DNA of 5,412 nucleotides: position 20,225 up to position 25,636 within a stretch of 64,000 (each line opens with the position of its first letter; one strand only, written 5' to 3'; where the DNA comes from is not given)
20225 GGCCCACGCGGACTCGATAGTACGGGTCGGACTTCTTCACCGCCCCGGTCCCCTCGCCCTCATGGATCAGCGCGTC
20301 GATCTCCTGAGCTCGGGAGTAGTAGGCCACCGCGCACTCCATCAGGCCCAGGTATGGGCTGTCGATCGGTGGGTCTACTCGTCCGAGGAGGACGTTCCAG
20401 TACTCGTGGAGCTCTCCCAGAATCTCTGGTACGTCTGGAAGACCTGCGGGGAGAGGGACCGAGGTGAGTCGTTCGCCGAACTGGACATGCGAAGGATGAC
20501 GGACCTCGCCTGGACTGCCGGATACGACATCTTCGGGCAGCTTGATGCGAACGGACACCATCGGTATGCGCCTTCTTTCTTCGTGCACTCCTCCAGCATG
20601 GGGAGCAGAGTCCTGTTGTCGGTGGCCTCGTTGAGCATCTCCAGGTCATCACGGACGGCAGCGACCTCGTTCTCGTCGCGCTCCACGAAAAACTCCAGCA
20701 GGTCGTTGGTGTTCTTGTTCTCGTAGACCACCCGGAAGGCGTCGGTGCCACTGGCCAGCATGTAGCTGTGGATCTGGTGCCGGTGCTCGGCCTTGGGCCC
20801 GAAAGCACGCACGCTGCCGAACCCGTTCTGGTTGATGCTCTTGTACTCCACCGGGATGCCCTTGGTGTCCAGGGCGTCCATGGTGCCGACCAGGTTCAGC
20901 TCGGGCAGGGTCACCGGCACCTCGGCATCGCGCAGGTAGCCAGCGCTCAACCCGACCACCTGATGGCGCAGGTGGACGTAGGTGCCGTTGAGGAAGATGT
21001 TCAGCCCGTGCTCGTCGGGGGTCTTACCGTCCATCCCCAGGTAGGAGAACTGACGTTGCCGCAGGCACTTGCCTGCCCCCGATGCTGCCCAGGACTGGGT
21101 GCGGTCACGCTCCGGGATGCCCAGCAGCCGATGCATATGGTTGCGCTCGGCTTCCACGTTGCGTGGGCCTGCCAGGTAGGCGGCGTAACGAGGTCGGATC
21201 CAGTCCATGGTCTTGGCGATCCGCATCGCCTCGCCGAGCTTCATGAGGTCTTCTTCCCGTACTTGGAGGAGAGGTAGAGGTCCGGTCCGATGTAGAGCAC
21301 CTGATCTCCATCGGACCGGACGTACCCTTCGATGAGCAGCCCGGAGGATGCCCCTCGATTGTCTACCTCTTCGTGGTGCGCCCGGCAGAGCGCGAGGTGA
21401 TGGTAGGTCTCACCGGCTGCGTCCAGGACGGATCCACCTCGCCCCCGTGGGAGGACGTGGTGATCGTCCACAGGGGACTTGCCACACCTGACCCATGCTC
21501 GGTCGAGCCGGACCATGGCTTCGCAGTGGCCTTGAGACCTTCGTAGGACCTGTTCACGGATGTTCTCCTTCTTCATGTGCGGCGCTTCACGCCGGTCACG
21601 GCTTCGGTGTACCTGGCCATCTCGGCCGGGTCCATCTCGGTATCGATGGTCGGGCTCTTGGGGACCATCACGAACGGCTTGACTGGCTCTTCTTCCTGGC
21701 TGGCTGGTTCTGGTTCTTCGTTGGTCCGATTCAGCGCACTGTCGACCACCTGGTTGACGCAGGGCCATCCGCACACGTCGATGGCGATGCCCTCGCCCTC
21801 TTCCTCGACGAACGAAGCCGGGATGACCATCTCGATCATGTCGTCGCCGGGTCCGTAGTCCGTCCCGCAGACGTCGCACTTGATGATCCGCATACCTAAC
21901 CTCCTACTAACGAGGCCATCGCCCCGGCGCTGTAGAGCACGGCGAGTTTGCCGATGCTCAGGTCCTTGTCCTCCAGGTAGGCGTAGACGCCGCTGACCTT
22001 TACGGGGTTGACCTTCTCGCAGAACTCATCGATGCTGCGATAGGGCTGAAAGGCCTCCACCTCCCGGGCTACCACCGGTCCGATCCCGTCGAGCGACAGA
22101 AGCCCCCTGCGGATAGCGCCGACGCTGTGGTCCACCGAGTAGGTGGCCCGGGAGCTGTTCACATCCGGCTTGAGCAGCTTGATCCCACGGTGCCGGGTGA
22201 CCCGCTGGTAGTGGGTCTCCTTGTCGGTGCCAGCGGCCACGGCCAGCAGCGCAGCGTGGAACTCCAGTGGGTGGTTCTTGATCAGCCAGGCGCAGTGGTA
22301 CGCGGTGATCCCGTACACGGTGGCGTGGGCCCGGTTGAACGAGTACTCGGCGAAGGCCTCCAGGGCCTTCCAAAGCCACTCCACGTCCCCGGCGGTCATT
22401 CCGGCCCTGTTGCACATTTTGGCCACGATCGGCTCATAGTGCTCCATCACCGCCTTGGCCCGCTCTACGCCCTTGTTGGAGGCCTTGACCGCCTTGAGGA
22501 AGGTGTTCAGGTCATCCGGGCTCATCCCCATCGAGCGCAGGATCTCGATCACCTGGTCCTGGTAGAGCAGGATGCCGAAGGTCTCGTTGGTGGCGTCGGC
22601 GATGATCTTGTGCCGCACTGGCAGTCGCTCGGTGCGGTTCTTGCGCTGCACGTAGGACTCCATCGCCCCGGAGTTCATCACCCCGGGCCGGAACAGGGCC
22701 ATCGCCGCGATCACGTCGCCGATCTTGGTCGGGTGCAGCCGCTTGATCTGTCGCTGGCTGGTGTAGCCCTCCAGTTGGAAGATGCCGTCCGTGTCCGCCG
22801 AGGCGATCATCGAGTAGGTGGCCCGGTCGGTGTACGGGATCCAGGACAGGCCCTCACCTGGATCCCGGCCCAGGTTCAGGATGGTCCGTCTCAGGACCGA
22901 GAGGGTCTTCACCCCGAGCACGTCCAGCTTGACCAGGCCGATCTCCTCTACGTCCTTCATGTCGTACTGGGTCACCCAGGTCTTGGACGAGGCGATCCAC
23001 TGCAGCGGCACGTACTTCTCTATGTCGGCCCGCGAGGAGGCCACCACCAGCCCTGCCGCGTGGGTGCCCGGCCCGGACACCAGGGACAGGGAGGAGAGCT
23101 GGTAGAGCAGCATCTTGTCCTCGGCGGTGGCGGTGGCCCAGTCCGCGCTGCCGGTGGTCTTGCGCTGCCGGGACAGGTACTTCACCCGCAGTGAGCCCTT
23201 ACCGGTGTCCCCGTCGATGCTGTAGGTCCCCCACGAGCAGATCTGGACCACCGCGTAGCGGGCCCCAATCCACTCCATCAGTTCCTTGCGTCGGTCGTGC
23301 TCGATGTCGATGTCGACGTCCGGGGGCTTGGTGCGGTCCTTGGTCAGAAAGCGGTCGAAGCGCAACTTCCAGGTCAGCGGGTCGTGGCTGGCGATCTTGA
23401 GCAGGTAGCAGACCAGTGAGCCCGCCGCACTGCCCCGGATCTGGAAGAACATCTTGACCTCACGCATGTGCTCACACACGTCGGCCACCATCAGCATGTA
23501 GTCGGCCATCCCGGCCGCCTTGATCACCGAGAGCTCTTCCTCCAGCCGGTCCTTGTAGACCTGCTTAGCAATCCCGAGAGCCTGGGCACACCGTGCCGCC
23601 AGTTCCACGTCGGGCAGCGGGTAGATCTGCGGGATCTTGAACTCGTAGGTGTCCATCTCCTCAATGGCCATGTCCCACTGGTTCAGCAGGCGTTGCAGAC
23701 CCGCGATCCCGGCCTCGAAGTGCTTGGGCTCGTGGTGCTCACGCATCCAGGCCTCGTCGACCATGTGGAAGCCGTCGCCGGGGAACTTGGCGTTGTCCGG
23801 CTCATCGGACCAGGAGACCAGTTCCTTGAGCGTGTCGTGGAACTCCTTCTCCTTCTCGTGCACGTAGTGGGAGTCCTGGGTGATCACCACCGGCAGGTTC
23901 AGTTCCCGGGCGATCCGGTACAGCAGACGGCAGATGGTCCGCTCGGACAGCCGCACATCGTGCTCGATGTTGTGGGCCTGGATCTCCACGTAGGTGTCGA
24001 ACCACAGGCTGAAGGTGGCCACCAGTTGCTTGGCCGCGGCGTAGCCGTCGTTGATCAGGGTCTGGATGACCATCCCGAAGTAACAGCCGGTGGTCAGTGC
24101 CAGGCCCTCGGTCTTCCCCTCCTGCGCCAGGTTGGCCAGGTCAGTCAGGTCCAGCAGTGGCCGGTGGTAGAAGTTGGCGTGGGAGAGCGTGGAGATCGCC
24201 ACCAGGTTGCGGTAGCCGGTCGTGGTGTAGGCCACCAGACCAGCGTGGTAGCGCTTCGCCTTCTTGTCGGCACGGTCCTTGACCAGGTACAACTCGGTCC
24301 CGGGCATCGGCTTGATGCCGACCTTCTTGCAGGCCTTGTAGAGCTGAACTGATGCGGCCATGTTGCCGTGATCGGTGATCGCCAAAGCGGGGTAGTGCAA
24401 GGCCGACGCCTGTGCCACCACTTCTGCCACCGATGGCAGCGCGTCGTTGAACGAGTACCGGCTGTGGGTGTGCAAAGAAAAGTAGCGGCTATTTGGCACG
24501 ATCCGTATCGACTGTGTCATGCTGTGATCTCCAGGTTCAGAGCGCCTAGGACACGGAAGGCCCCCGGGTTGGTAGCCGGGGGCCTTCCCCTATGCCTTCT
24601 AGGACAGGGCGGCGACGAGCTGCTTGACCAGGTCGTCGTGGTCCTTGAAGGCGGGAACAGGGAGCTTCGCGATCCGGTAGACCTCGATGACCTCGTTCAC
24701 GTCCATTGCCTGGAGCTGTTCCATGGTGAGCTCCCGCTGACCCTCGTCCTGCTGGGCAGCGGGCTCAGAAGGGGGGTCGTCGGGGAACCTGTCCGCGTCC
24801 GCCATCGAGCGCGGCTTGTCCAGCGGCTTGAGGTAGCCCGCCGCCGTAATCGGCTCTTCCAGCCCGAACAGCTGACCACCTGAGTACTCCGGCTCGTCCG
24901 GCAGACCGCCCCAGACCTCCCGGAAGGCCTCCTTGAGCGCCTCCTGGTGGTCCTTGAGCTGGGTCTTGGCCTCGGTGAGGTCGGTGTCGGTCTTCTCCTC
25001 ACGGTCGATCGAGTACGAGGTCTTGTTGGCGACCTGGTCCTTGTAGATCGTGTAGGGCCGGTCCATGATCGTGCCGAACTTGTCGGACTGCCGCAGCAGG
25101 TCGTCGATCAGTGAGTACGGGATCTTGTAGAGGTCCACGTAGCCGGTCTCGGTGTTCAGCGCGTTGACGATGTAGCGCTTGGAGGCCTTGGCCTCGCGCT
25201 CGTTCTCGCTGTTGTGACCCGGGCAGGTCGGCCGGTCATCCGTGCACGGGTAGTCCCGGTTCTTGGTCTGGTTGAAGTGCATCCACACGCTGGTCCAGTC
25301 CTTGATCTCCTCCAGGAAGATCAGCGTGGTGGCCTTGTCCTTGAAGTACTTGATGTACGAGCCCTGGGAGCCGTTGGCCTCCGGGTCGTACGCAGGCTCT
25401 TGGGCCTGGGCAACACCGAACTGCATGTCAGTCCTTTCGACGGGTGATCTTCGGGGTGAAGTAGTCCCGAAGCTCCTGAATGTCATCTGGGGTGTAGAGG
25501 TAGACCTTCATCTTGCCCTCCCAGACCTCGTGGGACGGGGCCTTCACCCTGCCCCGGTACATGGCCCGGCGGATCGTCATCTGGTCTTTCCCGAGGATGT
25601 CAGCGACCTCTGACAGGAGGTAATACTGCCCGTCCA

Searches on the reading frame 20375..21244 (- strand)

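Call 13: search_protein_families(library=phrogs, max_evalue=0.001, proteins=[window:20375-21244:-])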
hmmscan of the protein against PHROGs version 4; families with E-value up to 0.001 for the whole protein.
window:20375-21244:- (289 aa): 3 families
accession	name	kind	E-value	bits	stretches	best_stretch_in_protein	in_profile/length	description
phrog_1706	-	DNA, RNA and nucleotide metabolism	3.8e-22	80.1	1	49-277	47-283/293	CRISPR/Cas system associated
phrog_1990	-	DNA, RNA and nucleotide metabolism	8.9e-08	32.8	1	127-249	127-248/290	Cas4-domain exonuclease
phrog_2506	-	DNA, RNA and nucleotide metabolism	1.4e-05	25.5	1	100-242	174-339/342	exonuclease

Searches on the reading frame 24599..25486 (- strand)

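Call 13: search_protein_families(library=phrogs, max_evalue=0.001, proteins=[window:24599-25486:-])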
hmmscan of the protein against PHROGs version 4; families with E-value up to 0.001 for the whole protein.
window:24599-25486:- (295 aa): 1 family
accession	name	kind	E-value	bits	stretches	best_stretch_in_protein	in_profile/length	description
phrog_14578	-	DNA, RNA and nucleotide metabolism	0.00014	22.7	1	49-184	27-164/206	single strand DNA binding protein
